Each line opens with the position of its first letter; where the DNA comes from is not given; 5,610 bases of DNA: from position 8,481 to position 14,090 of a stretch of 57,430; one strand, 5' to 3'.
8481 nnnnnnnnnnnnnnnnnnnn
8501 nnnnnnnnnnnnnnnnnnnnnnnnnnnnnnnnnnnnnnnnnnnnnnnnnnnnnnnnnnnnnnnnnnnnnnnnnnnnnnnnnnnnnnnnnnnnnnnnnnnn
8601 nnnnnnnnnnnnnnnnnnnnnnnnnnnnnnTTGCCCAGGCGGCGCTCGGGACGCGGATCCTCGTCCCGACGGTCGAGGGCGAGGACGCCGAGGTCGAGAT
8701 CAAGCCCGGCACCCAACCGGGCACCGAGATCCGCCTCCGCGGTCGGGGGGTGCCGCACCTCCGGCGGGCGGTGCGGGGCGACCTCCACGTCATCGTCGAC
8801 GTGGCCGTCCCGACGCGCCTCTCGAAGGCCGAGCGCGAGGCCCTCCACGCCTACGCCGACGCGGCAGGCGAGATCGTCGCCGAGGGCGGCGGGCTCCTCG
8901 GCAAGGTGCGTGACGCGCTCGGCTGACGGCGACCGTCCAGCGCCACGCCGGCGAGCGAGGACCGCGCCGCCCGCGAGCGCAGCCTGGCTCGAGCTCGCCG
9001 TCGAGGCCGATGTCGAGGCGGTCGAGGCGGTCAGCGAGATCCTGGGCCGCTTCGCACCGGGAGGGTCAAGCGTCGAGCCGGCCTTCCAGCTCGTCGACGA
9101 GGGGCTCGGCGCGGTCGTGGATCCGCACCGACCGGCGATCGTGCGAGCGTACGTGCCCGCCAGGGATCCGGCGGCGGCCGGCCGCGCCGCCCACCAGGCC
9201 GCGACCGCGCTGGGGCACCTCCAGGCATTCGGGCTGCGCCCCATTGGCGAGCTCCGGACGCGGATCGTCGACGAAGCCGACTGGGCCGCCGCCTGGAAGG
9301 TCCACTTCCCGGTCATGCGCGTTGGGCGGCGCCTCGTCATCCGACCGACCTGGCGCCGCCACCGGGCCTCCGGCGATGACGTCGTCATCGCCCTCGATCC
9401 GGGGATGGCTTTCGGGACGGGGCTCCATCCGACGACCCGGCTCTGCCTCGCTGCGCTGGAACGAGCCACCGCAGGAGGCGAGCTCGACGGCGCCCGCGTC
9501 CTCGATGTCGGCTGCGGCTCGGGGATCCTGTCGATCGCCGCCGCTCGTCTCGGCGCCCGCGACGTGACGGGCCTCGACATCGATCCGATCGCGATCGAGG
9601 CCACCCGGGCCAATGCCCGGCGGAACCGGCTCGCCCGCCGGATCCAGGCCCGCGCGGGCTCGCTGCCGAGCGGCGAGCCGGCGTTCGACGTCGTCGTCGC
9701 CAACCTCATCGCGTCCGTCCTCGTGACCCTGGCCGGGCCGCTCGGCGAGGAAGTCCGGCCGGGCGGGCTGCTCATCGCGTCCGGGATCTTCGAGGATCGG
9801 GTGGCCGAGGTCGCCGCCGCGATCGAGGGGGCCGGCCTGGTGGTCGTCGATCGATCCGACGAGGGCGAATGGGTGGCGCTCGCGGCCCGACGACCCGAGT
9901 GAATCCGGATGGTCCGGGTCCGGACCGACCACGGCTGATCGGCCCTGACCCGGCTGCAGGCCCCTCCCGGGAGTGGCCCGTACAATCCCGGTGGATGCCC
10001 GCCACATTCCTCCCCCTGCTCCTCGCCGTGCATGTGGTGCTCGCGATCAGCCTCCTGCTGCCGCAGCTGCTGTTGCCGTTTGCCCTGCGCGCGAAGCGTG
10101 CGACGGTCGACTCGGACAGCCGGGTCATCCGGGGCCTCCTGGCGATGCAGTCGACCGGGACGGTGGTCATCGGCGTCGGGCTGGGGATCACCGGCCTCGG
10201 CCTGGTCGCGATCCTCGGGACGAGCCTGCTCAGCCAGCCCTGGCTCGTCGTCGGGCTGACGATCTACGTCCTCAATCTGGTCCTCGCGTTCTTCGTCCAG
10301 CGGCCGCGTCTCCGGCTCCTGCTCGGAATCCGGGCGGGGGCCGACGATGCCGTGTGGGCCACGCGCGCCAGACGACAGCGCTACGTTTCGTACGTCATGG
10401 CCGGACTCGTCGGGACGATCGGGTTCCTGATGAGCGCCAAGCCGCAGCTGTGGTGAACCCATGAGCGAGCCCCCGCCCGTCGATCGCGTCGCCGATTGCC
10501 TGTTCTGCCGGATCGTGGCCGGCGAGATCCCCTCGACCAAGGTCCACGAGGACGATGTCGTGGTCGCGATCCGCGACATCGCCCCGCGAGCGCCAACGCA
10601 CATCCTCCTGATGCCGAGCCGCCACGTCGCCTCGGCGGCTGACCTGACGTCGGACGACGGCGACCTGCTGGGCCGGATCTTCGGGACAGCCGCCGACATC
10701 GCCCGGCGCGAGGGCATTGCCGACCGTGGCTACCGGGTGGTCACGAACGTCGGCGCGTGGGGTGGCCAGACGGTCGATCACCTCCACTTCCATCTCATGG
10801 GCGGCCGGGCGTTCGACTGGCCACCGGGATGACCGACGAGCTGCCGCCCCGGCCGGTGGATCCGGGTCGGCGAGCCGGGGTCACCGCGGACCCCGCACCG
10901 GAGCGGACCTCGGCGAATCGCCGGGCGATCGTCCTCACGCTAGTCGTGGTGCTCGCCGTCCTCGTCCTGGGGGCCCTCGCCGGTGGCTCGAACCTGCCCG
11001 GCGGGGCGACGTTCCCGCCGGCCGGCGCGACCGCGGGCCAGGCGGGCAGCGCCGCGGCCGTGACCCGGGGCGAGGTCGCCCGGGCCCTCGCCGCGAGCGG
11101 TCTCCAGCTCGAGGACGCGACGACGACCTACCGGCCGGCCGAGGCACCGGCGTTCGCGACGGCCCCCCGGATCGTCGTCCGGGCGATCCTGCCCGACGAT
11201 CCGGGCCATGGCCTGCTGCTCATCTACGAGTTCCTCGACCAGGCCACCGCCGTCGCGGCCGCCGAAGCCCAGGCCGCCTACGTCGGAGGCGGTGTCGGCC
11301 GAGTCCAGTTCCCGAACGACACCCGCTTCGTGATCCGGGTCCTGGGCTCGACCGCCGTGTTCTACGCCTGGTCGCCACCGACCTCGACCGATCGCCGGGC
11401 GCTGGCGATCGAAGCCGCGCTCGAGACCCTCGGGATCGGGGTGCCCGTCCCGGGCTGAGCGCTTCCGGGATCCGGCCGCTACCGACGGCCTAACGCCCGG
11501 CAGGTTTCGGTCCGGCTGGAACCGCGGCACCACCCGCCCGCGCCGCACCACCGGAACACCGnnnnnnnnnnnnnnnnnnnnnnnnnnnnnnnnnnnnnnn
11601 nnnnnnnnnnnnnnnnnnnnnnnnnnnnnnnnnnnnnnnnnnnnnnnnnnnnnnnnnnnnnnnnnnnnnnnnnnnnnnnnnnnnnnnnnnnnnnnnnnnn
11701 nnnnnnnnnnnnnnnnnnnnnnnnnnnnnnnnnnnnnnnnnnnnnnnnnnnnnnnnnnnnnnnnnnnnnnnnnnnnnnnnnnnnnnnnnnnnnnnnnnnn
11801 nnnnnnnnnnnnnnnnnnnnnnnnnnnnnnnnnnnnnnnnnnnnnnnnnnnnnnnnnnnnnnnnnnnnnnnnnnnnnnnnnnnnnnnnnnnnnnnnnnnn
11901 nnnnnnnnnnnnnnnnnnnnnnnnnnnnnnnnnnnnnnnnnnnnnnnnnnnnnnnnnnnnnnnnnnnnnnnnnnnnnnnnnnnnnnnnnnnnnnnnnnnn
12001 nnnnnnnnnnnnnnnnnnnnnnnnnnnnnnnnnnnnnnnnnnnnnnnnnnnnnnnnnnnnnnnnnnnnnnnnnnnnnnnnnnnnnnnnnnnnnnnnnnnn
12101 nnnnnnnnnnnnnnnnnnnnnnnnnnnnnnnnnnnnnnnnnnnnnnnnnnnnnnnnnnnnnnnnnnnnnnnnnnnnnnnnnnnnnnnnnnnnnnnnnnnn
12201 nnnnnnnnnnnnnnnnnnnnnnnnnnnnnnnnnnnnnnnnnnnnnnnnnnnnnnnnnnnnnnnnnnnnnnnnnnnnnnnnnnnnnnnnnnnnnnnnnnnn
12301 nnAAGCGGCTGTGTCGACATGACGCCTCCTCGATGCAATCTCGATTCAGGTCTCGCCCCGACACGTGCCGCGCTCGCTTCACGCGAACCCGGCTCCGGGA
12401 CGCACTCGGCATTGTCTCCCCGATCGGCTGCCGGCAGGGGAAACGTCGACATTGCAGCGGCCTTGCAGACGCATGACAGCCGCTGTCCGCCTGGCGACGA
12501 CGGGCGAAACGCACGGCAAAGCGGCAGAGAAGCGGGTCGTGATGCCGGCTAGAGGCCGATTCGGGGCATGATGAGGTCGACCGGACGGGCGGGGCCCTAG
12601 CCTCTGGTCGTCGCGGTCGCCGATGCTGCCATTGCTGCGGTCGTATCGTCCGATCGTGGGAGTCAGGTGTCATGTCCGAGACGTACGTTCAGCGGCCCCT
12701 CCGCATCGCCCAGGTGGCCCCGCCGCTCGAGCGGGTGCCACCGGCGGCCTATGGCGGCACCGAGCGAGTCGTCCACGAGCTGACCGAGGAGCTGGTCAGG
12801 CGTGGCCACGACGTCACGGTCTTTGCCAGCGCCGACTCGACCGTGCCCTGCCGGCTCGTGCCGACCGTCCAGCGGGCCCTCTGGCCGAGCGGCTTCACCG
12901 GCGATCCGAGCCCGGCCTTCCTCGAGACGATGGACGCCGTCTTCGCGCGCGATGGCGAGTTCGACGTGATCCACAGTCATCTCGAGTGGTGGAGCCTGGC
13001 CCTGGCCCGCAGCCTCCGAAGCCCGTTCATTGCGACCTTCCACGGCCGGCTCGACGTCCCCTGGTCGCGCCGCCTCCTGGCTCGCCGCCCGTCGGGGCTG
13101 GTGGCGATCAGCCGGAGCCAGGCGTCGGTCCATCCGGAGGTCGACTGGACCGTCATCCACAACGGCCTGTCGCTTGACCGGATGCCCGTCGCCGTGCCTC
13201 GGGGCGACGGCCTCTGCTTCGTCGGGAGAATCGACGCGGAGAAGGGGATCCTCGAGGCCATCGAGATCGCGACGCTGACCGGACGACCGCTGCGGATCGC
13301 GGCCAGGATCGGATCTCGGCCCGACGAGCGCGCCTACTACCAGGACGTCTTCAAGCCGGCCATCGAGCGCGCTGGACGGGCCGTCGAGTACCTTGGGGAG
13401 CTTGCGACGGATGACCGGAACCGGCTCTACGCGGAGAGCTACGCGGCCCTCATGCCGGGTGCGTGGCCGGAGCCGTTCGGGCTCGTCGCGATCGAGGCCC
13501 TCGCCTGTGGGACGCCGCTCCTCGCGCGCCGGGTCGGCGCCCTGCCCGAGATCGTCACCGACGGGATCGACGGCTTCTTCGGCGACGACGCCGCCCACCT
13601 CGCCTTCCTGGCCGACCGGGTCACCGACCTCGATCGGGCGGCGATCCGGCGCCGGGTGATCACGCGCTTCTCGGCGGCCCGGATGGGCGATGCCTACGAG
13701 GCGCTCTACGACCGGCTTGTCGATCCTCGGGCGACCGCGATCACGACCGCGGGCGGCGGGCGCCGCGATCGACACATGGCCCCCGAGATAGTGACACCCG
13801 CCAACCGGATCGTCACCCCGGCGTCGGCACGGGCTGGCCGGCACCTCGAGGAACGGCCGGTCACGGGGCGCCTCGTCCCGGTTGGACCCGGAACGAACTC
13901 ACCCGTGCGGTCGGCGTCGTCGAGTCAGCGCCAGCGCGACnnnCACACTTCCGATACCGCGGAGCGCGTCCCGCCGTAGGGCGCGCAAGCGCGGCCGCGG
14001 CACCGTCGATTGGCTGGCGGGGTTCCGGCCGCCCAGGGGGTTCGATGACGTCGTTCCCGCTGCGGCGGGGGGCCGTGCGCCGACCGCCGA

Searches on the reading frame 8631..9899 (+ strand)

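Call 12: search_protein_families(library=pfam, proteins=[window:8631-9899:+], max_evalue=0.00001)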
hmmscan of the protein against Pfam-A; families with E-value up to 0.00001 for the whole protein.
window:8631-9899:+ (423 aa): 7 families
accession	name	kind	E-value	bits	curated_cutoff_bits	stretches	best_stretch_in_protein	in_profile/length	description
PF06325.19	PrmA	-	1.2e-73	248.6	22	1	119-421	2-295/296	Ribosomal protein L11 methyltransferase (PrmA)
PF13649.12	Methyltransf_25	-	1.5e-12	48.4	27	1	290-359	1-73/97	Methyltransferase domain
PF13847.12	Methyltransf_31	-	1e-11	45.1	27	1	286-361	3-84/145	Methyltransferase domain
PF08241.18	Methyltransf_11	-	6.1e-11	43.3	21.2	1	291-361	1-70/95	Methyltransferase domain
PF05175.20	MTS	-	6.7e-11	42.6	23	1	257-358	8-105/170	Methyltransferase small domain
PF08242.18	Methyltransf_12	-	1.6e-09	38.8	30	1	291-362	1-76/98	Methyltransferase domain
PF13489.12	Methyltransf_23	-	9.1e-09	35.7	27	1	273-358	10-88/164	Methyltransferase domain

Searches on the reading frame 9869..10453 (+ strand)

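Call 12: search_protein_families(library=pfam, proteins=[window:9869-10453:+], max_evalue=0.00001)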
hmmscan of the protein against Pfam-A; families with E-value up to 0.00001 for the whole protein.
window:9869-10453:+ (195 aa): 1 family
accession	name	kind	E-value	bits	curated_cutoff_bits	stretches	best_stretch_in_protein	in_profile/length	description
PF10027.14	DUF2269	-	4.5e-07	30.5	28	1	50-177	2-126/150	Predicted integral membrane protein (DUF2269)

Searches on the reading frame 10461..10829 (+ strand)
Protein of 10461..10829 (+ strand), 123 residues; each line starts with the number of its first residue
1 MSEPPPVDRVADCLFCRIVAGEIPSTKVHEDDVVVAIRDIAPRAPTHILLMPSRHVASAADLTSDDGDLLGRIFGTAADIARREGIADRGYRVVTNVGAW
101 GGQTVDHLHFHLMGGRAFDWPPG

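Call 12: search_protein_families(library=pfam, proteins=[window:10461-10829:+], max_evalue=0.00001)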
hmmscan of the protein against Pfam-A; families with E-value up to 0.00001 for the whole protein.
window:10461-10829:+ (123 aa): 2 families
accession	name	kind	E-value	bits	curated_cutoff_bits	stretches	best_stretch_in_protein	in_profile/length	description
PF01230.28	HIT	-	3e-24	86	21.5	1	21-117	2-97/98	HIT domain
PF11969.13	DcpS_C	-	2.5e-22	79.9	24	1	13-114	2-101/114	Scavenger mRNA decapping enzyme C-term binding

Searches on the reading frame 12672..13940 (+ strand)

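Call 12: search_protein_families(library=pfam, proteins=[window:12672-13940:+], max_evalue=0.00001)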
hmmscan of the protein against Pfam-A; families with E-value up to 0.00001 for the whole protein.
window:12672-13940:+ (423 aa): 4 families
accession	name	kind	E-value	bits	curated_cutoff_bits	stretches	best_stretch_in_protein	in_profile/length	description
PF13439.12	Glyco_transf_4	-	7.2e-22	78.6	28.5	1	27-170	1-170/170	Glycosyltransferase Family 4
PF00534.26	Glycos_transf_1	-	8.9e-16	58.3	26.4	1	181-307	18-143/172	Glycosyl transferases group 1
PF13579.12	Glyco_trans_4_4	-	1.2e-14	55.3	29.7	1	28-148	1-136/158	Glycosyl transferase 4-like domain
PF13692.12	Glyco_trans_1_4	-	2.9e-14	54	27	1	181-311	4-133/142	Glycosyl transferases group 1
